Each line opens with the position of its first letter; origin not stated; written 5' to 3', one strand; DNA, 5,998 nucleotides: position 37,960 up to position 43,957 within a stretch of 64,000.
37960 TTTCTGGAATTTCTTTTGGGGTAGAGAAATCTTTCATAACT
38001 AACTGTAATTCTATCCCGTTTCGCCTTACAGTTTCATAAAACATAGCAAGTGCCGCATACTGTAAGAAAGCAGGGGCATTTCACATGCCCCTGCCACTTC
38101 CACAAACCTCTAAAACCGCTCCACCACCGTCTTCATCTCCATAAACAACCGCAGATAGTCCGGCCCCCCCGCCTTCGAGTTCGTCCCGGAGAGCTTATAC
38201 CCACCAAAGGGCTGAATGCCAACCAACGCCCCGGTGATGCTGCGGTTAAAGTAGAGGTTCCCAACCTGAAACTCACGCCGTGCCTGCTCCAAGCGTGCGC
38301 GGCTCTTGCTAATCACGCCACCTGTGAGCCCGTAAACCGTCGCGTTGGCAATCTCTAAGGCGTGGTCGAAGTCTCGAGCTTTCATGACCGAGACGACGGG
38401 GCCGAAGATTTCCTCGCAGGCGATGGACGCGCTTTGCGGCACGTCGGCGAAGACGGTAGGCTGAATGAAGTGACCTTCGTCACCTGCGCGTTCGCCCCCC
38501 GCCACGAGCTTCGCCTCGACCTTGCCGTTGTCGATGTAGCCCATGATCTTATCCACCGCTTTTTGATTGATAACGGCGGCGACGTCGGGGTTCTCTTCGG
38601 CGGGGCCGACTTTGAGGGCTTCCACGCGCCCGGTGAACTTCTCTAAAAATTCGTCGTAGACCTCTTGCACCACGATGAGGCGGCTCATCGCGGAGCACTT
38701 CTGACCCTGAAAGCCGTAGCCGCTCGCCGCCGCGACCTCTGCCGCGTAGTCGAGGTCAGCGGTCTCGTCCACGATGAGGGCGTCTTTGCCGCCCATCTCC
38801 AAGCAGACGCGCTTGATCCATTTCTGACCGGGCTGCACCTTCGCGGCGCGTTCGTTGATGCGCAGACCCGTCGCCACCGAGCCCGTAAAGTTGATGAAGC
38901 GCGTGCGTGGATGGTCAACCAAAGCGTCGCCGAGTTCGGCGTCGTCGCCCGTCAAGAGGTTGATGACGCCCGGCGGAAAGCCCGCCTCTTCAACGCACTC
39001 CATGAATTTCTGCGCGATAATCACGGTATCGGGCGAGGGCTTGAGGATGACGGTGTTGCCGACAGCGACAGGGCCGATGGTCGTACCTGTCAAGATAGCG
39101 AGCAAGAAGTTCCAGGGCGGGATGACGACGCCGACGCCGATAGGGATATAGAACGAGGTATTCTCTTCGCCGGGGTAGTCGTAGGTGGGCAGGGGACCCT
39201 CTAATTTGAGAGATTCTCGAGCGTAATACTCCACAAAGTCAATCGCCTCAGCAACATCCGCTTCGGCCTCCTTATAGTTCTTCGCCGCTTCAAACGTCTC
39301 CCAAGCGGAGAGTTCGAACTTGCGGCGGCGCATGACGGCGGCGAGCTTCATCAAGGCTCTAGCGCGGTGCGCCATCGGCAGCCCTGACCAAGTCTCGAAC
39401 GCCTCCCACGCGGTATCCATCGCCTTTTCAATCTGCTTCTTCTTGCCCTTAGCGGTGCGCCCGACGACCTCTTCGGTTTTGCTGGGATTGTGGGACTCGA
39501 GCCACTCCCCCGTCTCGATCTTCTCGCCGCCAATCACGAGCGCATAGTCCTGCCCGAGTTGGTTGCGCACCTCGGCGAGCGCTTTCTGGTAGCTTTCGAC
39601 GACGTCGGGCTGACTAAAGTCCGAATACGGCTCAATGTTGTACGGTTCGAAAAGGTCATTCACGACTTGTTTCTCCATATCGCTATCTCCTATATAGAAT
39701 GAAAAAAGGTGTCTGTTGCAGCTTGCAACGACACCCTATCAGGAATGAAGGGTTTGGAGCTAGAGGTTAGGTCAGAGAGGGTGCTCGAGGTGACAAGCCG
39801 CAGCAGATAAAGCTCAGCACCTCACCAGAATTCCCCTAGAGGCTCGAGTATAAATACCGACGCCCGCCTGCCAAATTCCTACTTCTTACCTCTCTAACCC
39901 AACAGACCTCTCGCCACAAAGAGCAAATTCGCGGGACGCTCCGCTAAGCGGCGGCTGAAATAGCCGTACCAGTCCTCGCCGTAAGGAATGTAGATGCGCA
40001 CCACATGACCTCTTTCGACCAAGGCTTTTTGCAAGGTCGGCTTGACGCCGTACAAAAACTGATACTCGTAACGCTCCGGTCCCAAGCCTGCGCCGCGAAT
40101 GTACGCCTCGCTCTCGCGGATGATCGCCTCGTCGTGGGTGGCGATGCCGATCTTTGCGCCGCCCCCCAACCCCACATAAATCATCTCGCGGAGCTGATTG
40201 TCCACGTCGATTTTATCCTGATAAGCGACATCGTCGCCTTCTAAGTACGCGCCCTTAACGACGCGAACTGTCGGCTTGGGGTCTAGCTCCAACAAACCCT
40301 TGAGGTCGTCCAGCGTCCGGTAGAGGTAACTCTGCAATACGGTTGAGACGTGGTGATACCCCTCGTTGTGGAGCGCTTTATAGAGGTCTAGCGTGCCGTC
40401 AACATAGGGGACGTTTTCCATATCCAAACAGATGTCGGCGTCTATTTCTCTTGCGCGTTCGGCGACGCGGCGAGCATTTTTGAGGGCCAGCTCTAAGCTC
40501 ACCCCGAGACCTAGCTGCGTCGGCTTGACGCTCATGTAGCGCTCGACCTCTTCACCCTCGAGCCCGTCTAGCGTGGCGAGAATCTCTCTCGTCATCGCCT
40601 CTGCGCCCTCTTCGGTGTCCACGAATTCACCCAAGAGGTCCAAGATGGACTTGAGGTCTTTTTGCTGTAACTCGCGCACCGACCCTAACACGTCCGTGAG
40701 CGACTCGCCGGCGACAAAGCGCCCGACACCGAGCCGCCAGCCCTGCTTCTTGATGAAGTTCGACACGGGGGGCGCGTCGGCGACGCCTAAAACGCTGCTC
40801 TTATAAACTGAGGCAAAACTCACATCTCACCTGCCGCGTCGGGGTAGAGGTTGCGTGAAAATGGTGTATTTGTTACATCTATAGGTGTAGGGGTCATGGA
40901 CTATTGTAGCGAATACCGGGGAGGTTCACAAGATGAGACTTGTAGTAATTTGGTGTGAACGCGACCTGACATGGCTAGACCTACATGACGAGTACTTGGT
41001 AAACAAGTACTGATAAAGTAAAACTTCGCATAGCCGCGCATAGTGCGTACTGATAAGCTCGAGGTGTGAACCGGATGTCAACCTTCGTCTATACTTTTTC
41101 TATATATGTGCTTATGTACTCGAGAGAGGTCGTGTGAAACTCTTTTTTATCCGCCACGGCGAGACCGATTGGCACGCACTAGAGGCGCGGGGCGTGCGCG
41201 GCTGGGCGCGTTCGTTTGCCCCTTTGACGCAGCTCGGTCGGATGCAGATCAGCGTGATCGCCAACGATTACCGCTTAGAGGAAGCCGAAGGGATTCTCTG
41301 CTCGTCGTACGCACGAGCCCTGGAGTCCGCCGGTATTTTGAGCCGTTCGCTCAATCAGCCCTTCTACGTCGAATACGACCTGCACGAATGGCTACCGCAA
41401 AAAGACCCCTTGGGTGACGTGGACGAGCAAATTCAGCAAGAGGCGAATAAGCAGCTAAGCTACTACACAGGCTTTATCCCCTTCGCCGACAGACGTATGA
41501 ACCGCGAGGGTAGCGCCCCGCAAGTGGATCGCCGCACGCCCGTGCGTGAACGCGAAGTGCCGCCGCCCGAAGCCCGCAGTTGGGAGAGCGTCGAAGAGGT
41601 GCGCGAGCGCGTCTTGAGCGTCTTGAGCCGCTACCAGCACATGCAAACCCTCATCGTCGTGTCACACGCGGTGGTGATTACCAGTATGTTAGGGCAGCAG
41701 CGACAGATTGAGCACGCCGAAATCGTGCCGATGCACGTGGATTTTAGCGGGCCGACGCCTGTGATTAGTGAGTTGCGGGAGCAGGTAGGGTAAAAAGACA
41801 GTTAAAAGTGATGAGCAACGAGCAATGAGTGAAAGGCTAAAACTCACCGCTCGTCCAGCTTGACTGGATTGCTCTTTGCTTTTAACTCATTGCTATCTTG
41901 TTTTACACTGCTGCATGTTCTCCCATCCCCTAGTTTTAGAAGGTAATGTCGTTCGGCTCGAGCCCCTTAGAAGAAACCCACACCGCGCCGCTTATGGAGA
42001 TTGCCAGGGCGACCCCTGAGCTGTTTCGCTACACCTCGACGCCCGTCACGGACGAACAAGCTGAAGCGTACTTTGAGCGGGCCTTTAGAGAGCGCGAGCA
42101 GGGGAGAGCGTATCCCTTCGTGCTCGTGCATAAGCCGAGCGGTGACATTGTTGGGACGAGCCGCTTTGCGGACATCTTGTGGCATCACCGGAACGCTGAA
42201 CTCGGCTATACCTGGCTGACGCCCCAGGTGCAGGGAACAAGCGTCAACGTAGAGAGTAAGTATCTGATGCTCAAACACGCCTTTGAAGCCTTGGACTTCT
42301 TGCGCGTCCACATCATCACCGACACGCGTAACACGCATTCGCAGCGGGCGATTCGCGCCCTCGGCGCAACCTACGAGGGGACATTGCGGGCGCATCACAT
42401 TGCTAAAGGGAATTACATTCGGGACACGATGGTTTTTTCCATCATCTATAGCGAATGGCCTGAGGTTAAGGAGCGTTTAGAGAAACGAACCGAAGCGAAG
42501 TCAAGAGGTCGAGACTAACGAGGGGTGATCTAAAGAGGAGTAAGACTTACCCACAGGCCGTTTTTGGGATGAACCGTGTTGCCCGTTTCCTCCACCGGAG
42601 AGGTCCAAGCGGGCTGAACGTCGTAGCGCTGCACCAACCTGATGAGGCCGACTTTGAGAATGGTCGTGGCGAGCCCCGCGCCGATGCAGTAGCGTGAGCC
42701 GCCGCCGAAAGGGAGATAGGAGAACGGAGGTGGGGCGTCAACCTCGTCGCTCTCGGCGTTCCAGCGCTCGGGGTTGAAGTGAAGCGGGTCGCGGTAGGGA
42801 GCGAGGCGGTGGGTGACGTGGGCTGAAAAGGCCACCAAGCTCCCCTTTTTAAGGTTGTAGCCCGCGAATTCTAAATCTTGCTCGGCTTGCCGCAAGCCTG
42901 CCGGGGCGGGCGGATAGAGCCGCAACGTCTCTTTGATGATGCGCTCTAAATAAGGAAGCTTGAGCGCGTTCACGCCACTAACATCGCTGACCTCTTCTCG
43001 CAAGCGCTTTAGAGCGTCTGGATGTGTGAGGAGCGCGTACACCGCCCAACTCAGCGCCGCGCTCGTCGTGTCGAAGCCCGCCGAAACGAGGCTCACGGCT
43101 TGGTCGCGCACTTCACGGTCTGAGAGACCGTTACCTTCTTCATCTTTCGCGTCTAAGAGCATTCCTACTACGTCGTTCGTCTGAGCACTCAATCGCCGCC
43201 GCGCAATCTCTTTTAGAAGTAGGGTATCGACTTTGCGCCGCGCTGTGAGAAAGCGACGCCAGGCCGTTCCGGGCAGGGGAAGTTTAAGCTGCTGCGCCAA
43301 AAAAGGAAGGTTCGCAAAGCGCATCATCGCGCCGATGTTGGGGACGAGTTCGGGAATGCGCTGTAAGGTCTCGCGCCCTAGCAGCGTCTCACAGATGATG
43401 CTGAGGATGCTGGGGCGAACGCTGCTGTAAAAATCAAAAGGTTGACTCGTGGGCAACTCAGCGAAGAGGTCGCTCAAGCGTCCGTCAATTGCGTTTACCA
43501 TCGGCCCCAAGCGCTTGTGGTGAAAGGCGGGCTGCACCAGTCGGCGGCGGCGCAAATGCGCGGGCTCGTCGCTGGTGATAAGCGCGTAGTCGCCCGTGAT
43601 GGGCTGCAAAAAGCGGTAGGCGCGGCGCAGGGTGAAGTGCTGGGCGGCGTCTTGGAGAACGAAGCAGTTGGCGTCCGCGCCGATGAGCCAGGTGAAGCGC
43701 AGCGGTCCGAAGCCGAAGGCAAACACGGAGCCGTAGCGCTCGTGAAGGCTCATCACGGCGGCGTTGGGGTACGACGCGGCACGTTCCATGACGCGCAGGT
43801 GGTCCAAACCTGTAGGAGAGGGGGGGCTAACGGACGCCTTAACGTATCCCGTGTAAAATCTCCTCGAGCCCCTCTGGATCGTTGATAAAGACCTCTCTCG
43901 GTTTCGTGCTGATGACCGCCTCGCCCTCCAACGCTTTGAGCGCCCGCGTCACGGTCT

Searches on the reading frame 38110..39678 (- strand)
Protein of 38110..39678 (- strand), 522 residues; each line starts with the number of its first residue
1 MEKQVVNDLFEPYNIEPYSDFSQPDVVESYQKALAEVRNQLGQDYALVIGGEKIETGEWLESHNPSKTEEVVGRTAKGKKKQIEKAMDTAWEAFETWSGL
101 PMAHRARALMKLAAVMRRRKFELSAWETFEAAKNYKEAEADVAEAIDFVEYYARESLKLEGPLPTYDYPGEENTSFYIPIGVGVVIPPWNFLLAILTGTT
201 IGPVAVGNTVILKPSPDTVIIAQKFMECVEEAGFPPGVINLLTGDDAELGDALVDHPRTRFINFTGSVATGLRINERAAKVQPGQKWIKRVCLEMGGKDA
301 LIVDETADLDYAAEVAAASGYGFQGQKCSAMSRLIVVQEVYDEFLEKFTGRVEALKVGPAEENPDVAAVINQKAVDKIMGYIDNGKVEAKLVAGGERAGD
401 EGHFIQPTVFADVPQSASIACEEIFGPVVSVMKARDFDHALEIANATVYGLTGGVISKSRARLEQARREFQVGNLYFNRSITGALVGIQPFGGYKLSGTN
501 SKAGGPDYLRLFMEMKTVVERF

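Call 15: search_protein_families(library=ncbifam, proteins=[window:38110-39678:-], max_evalue=0.00001)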
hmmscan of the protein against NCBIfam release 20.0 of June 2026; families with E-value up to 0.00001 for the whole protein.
window:38110-39678:- (522 aa): 42 families (the best 25 are shown)
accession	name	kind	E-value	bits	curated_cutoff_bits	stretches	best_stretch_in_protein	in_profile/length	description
NF002852.0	PRK03137.1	subfamily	6.6e-236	784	648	1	11-522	3-514/514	L-glutamate gamma-semialdehyde dehydrogenase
TIGR01237.1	D1pyr5carbox2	equivalog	8.1e-217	721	659.65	1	13-522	1-511/511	L-glutamate gamma-semialdehyde dehydrogenase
NF008869.0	PRK11904.1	equivalog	3.1e-108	363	747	1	19-518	529-1024/1042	bifunctional proline dehydrogenase/L-glutamate gamma-semialdehyde dehydrogenase PutA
NF052305.1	DioxValDhHalo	equivalog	1.5e-103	347.3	750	1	53-521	15-482/483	2,5-dioxovalerate dehydrogenase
NF042993.1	AlphKGSA_gudD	equivalog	1.9e-99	333.6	770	1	54-519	15-479/481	alpha-ketoglutaric semialdehyde dehydrogenase GucD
TIGR01236.1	D1pyr5carbox1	equivalog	1.1e-97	327.9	613.6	1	16-522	3-521/533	L-glutamate gamma-semialdehyde dehydrogenase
TIGR02299.1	HpaE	equivalog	1.2e-94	317.6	638.35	1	50-518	6-474/488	5-carboxymethyl-2-hydroxymuconate semialdehyde dehydrogenase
TIGR01238.1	D1pyr5carbox3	equivalog_domain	1.6e-93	314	485.2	1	27-515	21-498/500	L-glutamate gamma-semialdehyde dehydrogenase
TIGR01804.1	BADH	equivalog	2.9e-92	309.6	668.6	1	56-500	11-452/467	betaine-aldehyde dehydrogenase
NF010000.0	PRK13473.1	subfamily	8.1e-91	305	615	1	47-499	5-452/475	aminobutyraldehyde dehydrogenase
NF009725.0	PRK13252.1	equivalog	1.3e-88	297.6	593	1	48-518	10-477/488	betaine-aldehyde dehydrogenase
TIGR01780.1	SSADH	subfamily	1e-85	288.3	646.35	1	64-503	3-436/448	succinate-semialdehyde dehydrogenase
NF007497.0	PRK10090.1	equivalog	4.9e-84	282.8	500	1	51-504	13-465/480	aldehyde dehydrogenase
NF008772.0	PRK11809.1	equivalog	1.5e-83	281.2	1750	1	47-513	648-1107/1318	trifunctional transcriptional regulator/proline dehydrogenase/L-glutamate gamma-semialdehyde dehydrogenase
NF006916.0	PRK09407.1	equivalog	1.8e-81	274.3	521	1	57-520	33-492/526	succinic semialdehyde dehydrogenase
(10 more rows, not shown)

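Call 21: list_cluster_members(proteins=[window:38110-39678:-, window:53624-54805:-, window:4007-4780:-, window:7754-8524:-, window:11708-13885:-, P0076, P0094])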
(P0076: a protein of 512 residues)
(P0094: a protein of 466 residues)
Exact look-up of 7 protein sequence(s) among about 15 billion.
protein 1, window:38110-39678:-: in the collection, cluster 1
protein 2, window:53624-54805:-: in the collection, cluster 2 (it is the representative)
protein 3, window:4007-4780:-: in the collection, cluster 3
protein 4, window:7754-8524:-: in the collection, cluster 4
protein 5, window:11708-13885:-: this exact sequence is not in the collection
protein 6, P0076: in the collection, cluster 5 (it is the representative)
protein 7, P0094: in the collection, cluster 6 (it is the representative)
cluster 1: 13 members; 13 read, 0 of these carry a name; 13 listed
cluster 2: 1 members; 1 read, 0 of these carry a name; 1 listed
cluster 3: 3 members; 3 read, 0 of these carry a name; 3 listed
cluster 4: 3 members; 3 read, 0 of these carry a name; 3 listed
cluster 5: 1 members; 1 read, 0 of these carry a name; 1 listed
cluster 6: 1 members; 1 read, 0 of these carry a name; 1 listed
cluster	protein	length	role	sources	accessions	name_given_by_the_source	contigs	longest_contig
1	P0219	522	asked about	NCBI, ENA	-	-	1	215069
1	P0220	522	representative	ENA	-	-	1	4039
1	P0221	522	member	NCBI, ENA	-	-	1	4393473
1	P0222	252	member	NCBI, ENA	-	-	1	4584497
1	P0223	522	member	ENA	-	-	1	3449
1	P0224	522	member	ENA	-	-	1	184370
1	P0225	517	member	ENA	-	-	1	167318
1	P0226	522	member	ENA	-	-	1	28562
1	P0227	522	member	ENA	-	-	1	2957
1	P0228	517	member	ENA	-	-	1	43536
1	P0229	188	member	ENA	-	-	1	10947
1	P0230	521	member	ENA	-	-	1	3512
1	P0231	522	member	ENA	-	-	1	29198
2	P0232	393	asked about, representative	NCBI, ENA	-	-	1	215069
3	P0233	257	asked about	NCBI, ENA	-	-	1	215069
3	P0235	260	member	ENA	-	-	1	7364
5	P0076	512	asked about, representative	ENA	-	-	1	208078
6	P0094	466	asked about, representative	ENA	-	-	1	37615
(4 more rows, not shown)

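Call 23: find_encoding_contigs(protein=P0235, flank=10000, max_places=4)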
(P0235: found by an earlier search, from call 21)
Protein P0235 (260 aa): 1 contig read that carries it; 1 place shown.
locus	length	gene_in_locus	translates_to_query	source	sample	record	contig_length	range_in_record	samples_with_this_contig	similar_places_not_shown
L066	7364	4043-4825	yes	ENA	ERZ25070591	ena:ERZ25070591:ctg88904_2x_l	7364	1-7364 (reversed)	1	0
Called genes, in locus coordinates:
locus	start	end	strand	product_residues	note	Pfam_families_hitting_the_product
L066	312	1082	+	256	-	PF18896:SLT_3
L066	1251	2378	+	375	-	PF01400:Astacin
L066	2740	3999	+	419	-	-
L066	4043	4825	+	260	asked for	PF05257:CHAP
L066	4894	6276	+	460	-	PF01510:Amidase_2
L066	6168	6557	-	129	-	PF13340:DUF4096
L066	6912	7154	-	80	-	-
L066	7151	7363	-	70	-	?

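Call 24: find_encoding_contigs(protein=P0221, flank=2000, max_places=3)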
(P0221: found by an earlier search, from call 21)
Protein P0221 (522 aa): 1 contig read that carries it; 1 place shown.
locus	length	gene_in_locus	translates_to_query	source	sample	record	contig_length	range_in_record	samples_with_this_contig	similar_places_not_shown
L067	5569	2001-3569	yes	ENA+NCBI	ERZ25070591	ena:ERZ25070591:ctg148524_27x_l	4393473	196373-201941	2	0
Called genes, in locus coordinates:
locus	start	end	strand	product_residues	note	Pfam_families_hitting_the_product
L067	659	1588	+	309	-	PF01619:Pro_dh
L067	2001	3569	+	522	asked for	PF00171:Aldedh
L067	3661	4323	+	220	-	PF04167:DUF402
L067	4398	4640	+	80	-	PF04014:MazE_antitoxin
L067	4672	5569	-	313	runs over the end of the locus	PF00389:2-Hacid_dh (weak), PF02826:2-Hacid_dh_C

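Call 33: search_protein_families(library=pfam, proteins=[L066:2740-3999:+], max_evalue=0.05)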
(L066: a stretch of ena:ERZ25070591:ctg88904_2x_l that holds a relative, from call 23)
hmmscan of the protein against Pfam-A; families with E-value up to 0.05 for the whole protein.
L066:2740-3999:+ (419 aa): 2 families
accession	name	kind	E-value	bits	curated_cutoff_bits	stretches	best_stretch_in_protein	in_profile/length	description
PF08239.17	SH3_3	-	0.00031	21.3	27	1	350-398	4-43/54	Bacterial SH3 domain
PF25819.1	Nal1_C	-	0.00051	19.7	26.1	1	235-315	148-230/268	Nal1 C-terminal domain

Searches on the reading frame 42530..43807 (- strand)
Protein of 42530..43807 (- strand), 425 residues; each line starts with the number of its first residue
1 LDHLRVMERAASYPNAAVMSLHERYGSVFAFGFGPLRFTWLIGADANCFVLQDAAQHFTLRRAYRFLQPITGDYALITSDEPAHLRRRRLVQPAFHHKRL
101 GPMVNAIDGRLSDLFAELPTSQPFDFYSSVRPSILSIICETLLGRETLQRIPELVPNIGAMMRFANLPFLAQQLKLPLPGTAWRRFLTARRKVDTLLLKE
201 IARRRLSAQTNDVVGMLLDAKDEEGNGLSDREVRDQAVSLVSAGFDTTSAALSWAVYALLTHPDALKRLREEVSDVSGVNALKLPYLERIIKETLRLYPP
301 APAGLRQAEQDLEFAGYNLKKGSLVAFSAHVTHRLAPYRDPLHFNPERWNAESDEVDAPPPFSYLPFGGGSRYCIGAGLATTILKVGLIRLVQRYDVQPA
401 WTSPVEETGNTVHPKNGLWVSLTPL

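Call 15: search_protein_families(library=ncbifam, proteins=[window:42530-43807:-], max_evalue=0.00001)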
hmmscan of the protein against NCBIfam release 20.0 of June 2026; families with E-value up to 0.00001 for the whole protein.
window:42530-43807:- (425 aa): 9 families
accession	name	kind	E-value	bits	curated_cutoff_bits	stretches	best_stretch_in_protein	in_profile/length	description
NF050147.1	aminopyruv_ApyO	equivalog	8.1e-50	169.8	525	1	26-400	37-398/444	RiPP biosynthesis cytochrome P450 ApyO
NF051859.1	AlbFlvMonOxTrpSyn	equivalog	2.4e-39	135.2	700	1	75-416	99-449/457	bifunctional albaflavenone monooxygenase/terpene synthase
NF045812.1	PentlenOxigase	equivalog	2.7e-39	135.3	800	1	75-399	82-413/444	pentalenene oxygenase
TIGR04538.1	P450_cycloAA_1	subfamily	3.2e-18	65.8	500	1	182-388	166-359/395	cytochrome P450, cyclodipeptide synthase-associated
NF041802.1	P450_SolI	exception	1.3e-15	56.8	850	1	75-415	108-415/424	solanimycin biosynthesis cytochrome P450 SolI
TIGR04515.1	P450_rel_GT_act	subfamily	6.8e-12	45.4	343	1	80-359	96-333/386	P450-derived glycosyltransferase activator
NF053744.1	FAProxCypCBc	equivalog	1.3e-10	40.4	600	1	189-396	186-385/416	CYP152 family fatty-acid peroxygenase CypC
NF041177.1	Cyp119_Thmprot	equivalog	1.7e-08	33.7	680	0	203-394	175-339/368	cytochrome P450 Cyp119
NF045816.1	PentlenlactSyn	equivalog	1.9e-07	30.1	700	0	191-395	183-366/396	pentalenolactone synthase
